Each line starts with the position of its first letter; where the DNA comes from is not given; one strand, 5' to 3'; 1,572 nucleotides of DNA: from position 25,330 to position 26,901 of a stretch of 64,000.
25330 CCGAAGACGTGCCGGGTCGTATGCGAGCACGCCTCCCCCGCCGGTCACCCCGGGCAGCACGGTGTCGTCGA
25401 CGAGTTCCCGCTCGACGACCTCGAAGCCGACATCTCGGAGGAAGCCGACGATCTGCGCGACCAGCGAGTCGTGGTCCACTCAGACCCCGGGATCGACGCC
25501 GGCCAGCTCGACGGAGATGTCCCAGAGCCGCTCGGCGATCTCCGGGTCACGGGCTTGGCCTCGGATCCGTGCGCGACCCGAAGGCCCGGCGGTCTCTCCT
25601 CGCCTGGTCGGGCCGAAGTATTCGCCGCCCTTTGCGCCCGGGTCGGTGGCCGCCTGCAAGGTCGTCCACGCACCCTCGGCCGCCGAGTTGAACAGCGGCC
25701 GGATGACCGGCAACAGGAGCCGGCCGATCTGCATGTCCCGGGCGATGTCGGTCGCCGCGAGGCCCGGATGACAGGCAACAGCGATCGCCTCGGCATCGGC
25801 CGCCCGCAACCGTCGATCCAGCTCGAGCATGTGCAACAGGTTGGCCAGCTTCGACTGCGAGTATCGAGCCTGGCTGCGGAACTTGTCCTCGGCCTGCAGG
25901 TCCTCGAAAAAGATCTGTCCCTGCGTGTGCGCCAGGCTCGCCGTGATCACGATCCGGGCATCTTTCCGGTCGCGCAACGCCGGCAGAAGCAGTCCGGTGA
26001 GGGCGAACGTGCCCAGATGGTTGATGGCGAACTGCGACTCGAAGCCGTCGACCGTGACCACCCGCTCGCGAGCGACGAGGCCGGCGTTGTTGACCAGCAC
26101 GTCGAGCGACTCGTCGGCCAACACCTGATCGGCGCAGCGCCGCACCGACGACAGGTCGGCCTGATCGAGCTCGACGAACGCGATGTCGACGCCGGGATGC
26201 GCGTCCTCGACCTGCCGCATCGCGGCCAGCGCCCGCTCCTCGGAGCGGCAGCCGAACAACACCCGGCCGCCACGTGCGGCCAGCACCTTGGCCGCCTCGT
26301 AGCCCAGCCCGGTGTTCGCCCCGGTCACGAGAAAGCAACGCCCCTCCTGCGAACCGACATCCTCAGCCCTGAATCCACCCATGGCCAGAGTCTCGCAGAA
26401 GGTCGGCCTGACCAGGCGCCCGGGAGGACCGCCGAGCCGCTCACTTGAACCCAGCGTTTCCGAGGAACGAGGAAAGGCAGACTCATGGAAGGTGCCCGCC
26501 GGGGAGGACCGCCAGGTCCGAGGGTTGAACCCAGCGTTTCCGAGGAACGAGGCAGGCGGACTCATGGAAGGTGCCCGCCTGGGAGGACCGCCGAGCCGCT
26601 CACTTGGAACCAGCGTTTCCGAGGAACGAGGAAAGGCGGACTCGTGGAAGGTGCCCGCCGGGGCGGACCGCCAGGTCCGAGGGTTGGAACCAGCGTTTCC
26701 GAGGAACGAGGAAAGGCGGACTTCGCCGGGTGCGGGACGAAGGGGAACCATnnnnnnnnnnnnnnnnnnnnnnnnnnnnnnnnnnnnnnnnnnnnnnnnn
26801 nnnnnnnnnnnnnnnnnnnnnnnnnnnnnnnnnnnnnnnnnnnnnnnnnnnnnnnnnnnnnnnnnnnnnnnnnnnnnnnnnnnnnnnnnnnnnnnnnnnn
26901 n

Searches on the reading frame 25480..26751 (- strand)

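Call 20: search_protein_families(library=padloc, proteins=[window:25480-26751:-], max_evalue=0.01)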
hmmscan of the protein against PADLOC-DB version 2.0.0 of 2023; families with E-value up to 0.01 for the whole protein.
window:25480-26751:- (423 aa): 0 families

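Call 21: search_protein_families(library=ncbifam, proteins=[window:25480-26751:-], max_evalue=0.01)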
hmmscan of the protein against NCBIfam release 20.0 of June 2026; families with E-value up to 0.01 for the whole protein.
window:25480-26751:- (423 aa): 203 families (the best 25 are shown)
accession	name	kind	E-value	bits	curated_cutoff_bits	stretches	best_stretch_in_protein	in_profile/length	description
NF004846.0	PRK06197.1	subfamily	4.7e-87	292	268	1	127-420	6-303/306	oxidoreductase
NF004513.0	PRK05854.1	subfamily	1.1e-63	215.2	282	1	134-420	12-310/314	SDR family oxidoreductase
NF004845.0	PRK06196.1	subfamily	1e-54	186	414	1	136-420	28-316/320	oxidoreductase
TIGR01289.1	LPOR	equivalog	1.5e-23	83.8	331.35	2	140-274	6-145/315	protochlorophyllide reductase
NF005372.1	PRK06914.1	subfamily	3.1e-20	72.5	320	1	139-274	4-141/279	SDR family oxidoreductase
NF005950.0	PRK08017.1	equivalog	1.3e-18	67.2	326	1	139-273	4-134/256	SDR family oxidoreductase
NF009468.0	PRK12826.1-4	equivalog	1.7e-18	67.2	318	1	136-274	6-145/256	SDR family oxidoreductase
NF005559.1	PRK07231.1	subfamily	3.7e-18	65.9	215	1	136-277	3-145/249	glucose 1-dehydrogenase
NF004198.0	PRK05653.1-3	equivalog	1.1e-17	64.3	296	1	135-280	5-151/248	3-oxoacyl-ACP reductase FabG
NF004826.0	PRK06182.1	subfamily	1.4e-17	63.9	305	1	138-274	5-136/274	oxidoreductase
NF005539.0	PRK07201.1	equivalog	1.6e-17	63.5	549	1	131-273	364-509/657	SDR family oxidoreductase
NF006073.0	PRK08219.1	equivalog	1.8e-16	60.5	218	1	138-341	4-183/227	SDR family oxidoreductase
NF005878.0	PRK07825.1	subfamily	3.2e-16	59.5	287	1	136-275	8-144/278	short chain dehydrogenase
NF004825.0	PRK06181.1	equivalog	5.9e-16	58.5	215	1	137-279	6-149/268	SDR family oxidoreductase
NF004202.0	PRK05653.2-2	equivalog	2.2e-15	56.9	333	1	134-274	4-145/259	3-oxoacyl-ACP reductase FabG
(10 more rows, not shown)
